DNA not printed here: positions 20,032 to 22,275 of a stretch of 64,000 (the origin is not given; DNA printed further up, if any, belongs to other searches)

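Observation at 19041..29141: LacI-regulated operon combining sugar ABC transporter, two URO-D-like proteins, a FucI-like isomerase and a tungsten AOR: candidate non-canonical sugar catabolic route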

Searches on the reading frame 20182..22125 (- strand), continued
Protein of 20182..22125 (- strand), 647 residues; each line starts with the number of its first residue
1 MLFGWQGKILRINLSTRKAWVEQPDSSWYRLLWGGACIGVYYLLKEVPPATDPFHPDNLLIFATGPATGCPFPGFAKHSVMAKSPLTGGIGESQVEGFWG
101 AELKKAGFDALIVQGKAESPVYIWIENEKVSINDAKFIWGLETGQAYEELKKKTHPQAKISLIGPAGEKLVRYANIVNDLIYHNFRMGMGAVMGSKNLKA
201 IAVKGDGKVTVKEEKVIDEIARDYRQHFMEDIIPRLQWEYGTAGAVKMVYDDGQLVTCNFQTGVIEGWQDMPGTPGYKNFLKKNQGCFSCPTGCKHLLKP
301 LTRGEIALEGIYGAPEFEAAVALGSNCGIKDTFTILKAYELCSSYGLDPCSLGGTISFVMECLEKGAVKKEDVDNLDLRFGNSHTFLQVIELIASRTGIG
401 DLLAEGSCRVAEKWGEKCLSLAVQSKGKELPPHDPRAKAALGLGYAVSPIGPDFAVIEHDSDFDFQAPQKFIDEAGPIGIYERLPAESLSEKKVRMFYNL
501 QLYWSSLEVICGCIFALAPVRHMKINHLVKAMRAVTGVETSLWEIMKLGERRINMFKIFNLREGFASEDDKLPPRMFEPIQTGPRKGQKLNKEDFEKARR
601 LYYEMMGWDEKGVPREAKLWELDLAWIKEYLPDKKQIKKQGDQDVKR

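Call 59: search_solved_structures(query=window:20182-22125:-, max_evalue=1e-100, show_alignments=2)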
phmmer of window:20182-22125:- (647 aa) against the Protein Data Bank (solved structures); distinct sequences matched with E-value up to 1e-100: 2.
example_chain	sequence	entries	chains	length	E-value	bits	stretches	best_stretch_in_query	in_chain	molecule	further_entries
9mqx_D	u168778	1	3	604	1.5e-110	373.3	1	2-625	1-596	Aldehyde:ferredoxin oxidoreductase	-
1aor_A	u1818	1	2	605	5.3e-109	368.2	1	3-625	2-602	ALDEHYDE FERREDOXIN OXIDOREDUCTASE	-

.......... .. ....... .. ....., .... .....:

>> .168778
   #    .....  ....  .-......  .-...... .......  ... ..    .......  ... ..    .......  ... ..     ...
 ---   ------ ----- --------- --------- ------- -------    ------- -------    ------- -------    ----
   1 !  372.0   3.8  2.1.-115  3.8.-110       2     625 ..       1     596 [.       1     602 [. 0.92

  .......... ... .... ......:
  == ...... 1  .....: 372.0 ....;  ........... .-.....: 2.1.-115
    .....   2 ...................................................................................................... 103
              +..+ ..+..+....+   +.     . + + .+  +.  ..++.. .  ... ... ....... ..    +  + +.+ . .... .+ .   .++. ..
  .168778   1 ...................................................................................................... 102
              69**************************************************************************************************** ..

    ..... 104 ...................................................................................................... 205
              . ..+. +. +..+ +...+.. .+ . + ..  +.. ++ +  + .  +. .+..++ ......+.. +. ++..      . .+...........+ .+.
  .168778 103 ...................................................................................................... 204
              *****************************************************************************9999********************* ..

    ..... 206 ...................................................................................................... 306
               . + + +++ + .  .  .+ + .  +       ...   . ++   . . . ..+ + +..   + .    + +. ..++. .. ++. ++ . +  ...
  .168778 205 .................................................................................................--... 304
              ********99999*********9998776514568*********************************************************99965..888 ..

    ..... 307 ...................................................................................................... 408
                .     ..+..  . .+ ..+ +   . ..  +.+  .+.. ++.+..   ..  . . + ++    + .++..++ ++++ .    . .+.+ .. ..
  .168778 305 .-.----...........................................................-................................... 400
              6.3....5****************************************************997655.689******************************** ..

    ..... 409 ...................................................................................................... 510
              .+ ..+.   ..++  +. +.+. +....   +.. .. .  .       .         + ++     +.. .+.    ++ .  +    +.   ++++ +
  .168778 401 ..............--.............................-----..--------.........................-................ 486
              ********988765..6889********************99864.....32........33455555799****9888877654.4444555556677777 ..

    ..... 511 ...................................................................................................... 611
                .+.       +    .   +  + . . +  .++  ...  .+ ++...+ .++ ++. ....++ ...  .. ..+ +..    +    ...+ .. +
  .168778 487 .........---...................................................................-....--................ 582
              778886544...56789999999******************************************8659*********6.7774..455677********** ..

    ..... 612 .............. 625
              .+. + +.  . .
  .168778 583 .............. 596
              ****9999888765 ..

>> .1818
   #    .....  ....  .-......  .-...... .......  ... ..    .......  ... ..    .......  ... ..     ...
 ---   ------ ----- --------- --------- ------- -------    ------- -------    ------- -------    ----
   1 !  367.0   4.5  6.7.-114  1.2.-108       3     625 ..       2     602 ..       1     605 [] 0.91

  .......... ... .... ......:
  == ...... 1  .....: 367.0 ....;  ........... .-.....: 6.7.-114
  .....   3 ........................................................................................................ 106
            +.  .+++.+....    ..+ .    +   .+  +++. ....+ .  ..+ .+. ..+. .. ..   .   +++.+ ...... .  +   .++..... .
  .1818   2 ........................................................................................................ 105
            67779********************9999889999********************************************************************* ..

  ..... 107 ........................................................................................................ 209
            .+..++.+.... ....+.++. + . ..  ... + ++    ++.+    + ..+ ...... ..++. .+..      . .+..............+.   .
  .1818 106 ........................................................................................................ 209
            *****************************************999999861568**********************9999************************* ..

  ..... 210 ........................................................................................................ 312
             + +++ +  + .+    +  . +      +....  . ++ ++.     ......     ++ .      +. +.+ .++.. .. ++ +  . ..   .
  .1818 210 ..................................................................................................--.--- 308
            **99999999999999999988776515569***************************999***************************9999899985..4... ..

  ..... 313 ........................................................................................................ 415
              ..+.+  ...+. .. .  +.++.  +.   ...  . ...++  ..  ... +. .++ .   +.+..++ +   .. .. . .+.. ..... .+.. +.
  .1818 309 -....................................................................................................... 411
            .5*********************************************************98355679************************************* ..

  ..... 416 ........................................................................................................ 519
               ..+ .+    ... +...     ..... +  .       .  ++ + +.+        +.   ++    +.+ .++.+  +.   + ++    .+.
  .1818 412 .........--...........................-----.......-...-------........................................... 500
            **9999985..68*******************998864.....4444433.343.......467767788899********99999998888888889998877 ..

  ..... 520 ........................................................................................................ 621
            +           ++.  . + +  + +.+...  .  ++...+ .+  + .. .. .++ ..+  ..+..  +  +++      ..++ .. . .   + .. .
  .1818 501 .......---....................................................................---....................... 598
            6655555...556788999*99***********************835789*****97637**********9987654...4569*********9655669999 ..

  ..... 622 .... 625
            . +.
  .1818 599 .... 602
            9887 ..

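Call 64: find_encoding_contigs(protein=P0016, flank=6000, max_places=2)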
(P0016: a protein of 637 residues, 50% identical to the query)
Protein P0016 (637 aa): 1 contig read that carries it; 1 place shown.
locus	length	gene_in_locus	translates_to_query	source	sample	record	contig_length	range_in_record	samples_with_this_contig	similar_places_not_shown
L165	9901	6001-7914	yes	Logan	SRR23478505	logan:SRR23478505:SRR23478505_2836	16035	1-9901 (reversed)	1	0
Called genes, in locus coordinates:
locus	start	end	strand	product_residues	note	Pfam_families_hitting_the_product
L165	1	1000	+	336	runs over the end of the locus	PF01408:GFO_IDH_MocA, PF22725:GFO_IDH_MocA_C3, PF02894:GFO_IDH_MocA_C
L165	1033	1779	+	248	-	PF00753:Lactamase_B, PF19583:ODP (faint), PF12706:Lactamase_B_2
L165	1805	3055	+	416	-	PF00291:PALP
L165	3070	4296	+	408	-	PF01546:Peptidase_M20, PF07687:M20_dimer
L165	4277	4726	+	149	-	PF04126:Cyclophil_like (faint), PF12903:DUF3830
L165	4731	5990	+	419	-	PF01979:Amidohydro_1, PF07969:Amidohydro_3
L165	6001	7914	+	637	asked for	PF02730:AFOR_N, PF01314:AFOR_C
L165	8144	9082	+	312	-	-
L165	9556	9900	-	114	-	?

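Call 65: find_encoding_contigs(protein=P0023, flank=6000, max_places=2)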
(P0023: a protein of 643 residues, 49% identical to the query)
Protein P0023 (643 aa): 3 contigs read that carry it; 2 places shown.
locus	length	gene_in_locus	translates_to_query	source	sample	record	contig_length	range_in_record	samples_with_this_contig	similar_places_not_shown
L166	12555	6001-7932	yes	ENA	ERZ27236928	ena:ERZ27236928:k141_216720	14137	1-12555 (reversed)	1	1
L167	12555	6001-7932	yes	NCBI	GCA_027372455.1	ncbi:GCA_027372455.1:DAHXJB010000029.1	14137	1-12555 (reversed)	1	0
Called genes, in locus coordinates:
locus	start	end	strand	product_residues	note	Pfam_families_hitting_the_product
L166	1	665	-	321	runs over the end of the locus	PF00676:E1_dh, PF02775:TPP_enzyme_C (weak)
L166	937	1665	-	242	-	PF00392:GntR, PF07729:FCD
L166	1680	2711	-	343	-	PF08240:ADH_N, PF16912:Glu_dehyd_C, PF00107:ADH_zinc_N, PF13602:ADH_zinc_N_2 (faint)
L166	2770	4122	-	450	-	PF09861:Lar_N, PF04015:DUF362 (faint)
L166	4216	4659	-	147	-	PF00903:Glyoxalase, PF13669:Glyoxalase_4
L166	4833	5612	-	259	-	PF00106:adh_short, PF08659:KR, PF23441:SDR, PF13561:adh_short_C2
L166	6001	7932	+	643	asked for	PF02730:AFOR_N, PF01314:AFOR_C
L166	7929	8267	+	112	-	PF02597:ThiS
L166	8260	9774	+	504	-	PF00005:ABC_tran, PF13304:AAA_21 (faint), PF00005:ABC_tran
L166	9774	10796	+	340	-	PF02653:BPD_transp_2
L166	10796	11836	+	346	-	PF02653:BPD_transp_2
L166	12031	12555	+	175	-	?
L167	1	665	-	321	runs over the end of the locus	PF00676:E1_dh, PF02775:TPP_enzyme_C (weak)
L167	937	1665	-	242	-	PF00392:GntR, PF07729:FCD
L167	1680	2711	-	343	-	PF08240:ADH_N, PF16912:Glu_dehyd_C, PF00107:ADH_zinc_N, PF13602:ADH_zinc_N_2 (faint)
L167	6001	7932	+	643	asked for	PF02730:AFOR_N, PF01314:AFOR_C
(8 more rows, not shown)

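Call 66: find_encoding_contigs(protein=P0008, flank=6000, max_places=2)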
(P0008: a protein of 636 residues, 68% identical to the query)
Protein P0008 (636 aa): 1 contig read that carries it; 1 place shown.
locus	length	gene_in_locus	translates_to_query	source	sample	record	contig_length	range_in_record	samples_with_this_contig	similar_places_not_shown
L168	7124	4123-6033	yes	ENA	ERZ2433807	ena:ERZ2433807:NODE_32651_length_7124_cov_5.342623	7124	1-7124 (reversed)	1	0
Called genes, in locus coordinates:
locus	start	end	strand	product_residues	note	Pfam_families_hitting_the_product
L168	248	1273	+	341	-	PF00356:LacI, PF00532:Peripla_BP_1, PF13407:Peripla_BP_4, PF13377:Peripla_BP_3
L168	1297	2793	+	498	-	PF07881:Fucose_iso_N1, PF07882:Fucose_iso_N2, PF02952:Fucose_iso_C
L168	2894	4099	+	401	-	PF01208:URO-D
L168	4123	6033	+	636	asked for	PF02730:AFOR_N, PF01314:AFOR_C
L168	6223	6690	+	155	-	PF28410:Diphthami_syn_2_C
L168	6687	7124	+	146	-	?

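Call 89: find_encoding_contigs(protein=P0025, flank=6000, max_places=1)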
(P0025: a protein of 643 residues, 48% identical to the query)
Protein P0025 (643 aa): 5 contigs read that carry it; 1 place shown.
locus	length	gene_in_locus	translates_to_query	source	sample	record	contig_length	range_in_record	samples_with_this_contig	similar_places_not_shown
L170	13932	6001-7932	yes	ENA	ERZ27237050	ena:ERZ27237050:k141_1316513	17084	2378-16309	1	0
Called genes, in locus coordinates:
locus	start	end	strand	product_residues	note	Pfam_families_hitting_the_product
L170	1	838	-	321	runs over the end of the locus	PF00676:E1_dh, PF02775:TPP_enzyme_C (weak)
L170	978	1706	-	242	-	PF00392:GntR, PF07729:FCD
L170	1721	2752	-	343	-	PF08240:ADH_N, PF16912:Glu_dehyd_C, PF00107:ADH_zinc_N, PF13602:ADH_zinc_N_2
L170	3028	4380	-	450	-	PF09861:Lar_N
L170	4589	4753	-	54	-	PF00903:Glyoxalase, PF22677:Ble-like_N (weak)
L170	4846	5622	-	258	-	PF00106:adh_short, PF08659:KR, PF13561:adh_short_C2, PF23441:SDR (weak)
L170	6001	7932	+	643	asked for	PF02730:AFOR_N, PF01314:AFOR_C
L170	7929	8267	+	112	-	PF02597:ThiS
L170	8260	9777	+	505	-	PF00005:ABC_tran, PF13304:AAA_21 (faint), PF00005:ABC_tran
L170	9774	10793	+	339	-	PF02653:BPD_transp_2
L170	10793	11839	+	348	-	PF02653:BPD_transp_2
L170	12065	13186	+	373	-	PF13407:Peripla_BP_4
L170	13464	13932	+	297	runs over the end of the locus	PF09339:HTH_IclR, PF12802:MarR_2 (weak), PF01614:IclR_C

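Call 90: find_encoding_contigs(protein=P0049, flank=6000, max_places=1)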
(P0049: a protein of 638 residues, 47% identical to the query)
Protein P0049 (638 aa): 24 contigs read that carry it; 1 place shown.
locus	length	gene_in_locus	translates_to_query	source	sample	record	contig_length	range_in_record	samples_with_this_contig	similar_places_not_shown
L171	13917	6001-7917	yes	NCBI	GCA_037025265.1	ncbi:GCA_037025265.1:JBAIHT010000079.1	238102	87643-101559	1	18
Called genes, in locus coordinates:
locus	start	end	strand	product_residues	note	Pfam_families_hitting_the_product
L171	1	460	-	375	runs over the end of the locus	PF00291:PALP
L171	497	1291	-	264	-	PF01569:PAP2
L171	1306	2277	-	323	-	PF00781:DAGK_cat, PF19279:YegS_C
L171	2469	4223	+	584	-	PF26549:Tricorn_N (faint), PF02129:Peptidase_S15, PF20434:BD-FAE, PF00561:Abhydrolase_1 (faint), PF00326:Peptidase_S9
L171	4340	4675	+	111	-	-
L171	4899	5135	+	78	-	-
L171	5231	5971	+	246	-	PF00753:Lactamase_B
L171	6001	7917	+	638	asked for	PF02730:AFOR_N, PF01314:AFOR_C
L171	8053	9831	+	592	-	-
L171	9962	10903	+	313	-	PF00528:BPD_transp_1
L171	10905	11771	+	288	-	PF00528:BPD_transp_1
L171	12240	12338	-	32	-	-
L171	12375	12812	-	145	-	PF00515:TPR_1 (faint), PF07719:TPR_2 (faint), PF13432:TPR_16, PF13181:TPR_8 (faint)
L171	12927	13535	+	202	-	-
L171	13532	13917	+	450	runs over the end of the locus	PF00034:Cytochrom_C (faint), PF06537:DHOR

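Call 91: find_encoding_contigs(protein=P0084, flank=6000, max_places=1)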
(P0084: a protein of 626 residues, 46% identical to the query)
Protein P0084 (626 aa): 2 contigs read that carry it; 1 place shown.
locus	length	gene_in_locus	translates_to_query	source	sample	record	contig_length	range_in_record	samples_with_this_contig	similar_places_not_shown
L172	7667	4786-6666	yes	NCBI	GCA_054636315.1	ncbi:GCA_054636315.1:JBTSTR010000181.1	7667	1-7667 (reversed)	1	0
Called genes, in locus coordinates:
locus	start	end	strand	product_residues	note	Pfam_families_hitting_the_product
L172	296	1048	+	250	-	PF00392:GntR, PF07729:FCD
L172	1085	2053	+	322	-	PF02653:BPD_transp_2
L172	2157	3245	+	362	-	-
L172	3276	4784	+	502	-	PF00005:ABC_tran, PF13304:AAA_21 (faint), PF00005:ABC_tran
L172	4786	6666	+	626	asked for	PF02730:AFOR_N, PF01314:AFOR_C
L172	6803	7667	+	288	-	PF07881:Fucose_iso_N1, PF07882:Fucose_iso_N2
